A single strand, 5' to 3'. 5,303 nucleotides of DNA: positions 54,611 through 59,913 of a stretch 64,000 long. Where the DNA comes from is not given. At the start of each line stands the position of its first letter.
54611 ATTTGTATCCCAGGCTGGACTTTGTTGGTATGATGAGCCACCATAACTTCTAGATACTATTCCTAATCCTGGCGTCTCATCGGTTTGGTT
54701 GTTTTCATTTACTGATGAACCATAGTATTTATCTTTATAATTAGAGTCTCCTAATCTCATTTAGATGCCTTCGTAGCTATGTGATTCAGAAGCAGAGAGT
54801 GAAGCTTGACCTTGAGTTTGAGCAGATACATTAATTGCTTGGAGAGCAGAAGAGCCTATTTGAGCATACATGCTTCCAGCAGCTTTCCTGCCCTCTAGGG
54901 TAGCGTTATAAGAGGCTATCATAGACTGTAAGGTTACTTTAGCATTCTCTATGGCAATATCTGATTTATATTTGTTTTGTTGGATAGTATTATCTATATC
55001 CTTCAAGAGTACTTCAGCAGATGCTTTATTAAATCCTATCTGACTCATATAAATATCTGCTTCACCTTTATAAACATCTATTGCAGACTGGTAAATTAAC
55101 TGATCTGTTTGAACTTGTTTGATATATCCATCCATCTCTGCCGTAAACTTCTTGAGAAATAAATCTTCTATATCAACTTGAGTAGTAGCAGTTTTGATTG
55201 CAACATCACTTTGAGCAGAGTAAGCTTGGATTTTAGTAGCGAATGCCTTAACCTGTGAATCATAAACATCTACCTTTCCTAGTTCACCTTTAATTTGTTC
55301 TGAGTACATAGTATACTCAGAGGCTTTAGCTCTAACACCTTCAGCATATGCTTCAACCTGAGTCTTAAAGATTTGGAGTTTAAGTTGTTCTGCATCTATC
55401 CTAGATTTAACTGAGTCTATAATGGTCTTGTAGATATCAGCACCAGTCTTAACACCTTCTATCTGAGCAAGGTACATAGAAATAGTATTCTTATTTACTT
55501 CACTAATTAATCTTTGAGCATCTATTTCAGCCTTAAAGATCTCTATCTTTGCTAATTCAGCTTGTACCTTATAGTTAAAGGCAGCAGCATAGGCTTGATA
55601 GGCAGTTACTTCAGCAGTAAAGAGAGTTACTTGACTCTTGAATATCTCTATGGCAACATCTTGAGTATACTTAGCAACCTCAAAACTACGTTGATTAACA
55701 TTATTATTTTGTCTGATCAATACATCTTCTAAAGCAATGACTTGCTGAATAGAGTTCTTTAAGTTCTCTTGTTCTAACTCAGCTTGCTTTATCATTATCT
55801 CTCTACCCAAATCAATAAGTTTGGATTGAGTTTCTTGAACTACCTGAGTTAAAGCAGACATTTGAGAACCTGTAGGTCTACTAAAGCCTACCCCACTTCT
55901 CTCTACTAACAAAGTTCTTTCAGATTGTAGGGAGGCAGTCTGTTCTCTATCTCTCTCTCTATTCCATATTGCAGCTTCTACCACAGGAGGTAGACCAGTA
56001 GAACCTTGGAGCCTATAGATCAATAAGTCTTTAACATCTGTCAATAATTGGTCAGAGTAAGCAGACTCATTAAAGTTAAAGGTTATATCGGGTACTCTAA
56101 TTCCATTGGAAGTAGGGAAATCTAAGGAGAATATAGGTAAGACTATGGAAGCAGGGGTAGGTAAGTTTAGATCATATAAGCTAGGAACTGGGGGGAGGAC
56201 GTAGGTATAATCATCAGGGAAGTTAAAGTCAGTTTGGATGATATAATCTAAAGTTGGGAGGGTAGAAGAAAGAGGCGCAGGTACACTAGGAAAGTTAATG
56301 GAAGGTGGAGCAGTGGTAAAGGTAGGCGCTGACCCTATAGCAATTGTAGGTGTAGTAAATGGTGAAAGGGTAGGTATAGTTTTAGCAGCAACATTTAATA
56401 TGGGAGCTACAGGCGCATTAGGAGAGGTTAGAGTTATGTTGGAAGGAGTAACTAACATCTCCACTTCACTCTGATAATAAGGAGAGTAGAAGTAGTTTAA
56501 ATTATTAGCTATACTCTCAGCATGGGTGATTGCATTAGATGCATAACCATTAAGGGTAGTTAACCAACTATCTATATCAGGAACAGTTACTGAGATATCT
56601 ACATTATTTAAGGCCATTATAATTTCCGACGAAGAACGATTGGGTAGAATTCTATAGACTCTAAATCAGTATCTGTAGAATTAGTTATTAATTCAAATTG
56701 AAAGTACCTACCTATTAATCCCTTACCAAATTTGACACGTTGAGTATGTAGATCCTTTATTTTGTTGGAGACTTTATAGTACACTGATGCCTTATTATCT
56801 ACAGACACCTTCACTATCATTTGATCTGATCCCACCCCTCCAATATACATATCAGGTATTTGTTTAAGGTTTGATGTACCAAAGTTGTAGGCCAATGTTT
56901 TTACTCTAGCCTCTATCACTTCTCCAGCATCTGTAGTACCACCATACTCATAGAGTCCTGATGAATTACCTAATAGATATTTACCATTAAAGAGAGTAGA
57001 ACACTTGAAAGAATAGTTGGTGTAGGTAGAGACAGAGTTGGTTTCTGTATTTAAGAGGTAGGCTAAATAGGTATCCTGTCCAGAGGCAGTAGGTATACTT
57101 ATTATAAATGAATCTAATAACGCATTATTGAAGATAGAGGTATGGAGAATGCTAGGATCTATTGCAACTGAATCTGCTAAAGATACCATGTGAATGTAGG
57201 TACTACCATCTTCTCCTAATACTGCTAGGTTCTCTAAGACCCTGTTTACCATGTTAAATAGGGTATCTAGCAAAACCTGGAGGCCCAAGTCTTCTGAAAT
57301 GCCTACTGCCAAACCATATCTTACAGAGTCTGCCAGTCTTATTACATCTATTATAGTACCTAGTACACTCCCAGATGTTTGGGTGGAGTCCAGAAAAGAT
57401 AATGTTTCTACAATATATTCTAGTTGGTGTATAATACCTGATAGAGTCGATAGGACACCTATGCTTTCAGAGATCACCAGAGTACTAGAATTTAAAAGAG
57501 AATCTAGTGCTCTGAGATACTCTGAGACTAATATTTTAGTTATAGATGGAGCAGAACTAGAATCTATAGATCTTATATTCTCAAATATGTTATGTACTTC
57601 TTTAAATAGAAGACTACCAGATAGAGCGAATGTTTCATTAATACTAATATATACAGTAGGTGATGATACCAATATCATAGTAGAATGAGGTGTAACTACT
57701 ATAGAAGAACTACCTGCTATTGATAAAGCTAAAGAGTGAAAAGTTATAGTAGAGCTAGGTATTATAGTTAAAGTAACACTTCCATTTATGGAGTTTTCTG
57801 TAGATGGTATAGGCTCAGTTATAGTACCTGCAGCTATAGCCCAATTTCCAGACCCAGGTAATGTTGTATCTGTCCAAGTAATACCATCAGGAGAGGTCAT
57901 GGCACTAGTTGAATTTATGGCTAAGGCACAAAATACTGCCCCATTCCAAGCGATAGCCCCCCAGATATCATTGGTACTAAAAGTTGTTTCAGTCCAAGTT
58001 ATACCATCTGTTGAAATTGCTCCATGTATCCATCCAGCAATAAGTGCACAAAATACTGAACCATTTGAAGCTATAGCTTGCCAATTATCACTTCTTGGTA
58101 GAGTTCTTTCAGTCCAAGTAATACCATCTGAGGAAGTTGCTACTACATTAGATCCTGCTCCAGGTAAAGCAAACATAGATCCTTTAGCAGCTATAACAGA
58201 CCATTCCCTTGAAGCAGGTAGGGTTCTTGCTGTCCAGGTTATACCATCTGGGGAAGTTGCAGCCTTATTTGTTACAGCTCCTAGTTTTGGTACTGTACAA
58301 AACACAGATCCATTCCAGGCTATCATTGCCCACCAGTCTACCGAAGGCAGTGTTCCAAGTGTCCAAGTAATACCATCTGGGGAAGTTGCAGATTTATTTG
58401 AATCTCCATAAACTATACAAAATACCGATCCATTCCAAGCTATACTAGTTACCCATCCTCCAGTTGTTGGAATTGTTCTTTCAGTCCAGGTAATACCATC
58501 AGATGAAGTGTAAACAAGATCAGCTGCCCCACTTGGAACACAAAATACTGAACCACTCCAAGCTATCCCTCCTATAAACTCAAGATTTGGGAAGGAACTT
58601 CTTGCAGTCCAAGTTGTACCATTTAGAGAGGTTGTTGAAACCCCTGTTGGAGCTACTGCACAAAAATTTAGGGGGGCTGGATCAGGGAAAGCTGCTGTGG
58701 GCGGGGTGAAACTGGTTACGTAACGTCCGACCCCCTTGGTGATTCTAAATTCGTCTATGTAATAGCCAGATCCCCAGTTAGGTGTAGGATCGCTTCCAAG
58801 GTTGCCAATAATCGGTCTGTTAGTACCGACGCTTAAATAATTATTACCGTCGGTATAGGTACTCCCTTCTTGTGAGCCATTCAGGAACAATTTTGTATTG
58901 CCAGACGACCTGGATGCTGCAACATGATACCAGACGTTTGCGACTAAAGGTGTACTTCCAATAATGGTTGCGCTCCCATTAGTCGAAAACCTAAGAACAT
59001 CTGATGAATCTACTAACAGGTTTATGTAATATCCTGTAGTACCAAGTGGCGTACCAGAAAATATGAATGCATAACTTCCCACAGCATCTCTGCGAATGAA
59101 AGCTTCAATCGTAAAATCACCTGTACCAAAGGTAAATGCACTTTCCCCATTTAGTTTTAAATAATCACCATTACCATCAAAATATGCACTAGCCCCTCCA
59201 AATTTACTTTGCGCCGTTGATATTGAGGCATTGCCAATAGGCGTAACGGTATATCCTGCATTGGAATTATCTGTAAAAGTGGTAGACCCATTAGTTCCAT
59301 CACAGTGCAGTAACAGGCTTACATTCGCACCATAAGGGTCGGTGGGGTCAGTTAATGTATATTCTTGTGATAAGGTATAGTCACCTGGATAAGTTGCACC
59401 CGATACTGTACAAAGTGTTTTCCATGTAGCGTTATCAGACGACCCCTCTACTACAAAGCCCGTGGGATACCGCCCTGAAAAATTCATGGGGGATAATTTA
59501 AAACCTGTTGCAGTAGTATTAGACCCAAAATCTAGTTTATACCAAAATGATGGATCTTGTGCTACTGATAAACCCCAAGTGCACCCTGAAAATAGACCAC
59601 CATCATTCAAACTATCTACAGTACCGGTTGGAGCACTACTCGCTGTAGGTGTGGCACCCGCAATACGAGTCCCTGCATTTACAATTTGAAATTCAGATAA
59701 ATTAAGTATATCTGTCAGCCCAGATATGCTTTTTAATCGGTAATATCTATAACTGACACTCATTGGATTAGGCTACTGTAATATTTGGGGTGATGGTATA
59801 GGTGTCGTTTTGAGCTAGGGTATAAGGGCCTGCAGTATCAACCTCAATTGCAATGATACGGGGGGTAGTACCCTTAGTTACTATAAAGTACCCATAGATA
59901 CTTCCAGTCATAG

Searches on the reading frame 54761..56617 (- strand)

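Call 24: search_protein_families(library=pfam, max_evalue=0.01, proteins=[window:54761-56617:-])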
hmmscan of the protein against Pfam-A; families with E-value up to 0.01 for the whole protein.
window:54761-56617:- (618 aa): 0 families

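Call 70: search_protein_families(library=phrogs, max_evalue=0.001, proteins=[window:54761-56617:-])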
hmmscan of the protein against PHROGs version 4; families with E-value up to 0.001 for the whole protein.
window:54761-56617:- (618 aa): 1 family
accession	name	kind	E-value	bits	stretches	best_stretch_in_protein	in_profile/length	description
phrog_10969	-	unknown function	2.6e-106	357.4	1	102-614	110-621/632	-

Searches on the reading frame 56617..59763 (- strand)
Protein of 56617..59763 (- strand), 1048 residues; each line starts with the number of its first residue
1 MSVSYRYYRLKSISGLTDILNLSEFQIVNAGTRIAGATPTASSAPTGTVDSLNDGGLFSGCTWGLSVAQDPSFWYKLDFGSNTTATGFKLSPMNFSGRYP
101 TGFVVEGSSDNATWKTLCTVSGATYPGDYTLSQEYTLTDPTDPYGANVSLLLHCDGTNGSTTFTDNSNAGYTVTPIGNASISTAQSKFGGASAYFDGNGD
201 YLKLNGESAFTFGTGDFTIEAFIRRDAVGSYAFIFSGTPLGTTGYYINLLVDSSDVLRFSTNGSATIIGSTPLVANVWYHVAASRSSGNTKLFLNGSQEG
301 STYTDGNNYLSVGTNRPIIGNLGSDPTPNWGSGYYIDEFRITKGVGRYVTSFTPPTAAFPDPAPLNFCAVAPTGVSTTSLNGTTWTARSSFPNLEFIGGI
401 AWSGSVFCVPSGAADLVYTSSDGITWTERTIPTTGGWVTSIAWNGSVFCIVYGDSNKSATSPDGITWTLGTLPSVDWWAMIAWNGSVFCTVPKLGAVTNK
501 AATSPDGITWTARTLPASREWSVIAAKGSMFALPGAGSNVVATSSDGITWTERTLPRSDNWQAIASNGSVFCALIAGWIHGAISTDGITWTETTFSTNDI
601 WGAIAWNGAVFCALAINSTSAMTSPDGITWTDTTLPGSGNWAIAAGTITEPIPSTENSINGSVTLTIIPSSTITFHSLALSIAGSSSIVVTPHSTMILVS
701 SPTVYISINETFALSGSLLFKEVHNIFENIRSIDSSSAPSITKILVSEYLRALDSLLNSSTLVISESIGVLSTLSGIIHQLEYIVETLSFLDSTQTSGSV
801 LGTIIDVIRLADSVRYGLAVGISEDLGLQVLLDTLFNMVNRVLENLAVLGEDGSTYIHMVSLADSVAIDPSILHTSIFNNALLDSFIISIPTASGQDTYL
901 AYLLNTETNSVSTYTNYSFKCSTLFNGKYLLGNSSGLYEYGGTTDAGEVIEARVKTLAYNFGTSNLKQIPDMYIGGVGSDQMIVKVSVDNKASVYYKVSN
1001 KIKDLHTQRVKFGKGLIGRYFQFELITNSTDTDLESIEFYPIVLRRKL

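Call 24: search_protein_families(library=pfam, max_evalue=0.01, proteins=[window:56617-59763:-])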
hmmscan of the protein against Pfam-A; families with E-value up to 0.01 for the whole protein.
window:56617-59763:- (1048 aa): 4 families
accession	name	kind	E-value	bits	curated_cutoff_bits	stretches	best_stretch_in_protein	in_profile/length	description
PF13385.13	Laminin_G_3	-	4.6e-18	66.3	27.6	1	196-342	1-141/151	Concanavalin A-like lectin/glucanases superfamily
PF00754.31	F5_F8_type_C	-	5.2e-07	30.3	28.2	1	41-130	4-90/127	F5/8 type C domain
PF19755.4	DUF6242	-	2e-06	28.2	29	0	460-550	123-217/217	Domain of unknown function (DUF6242)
PF22633.2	F5_F8_type_C_2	-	4.1e-05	24.5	27.8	1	69-127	16-73/91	NedA-like, galactose-binding domain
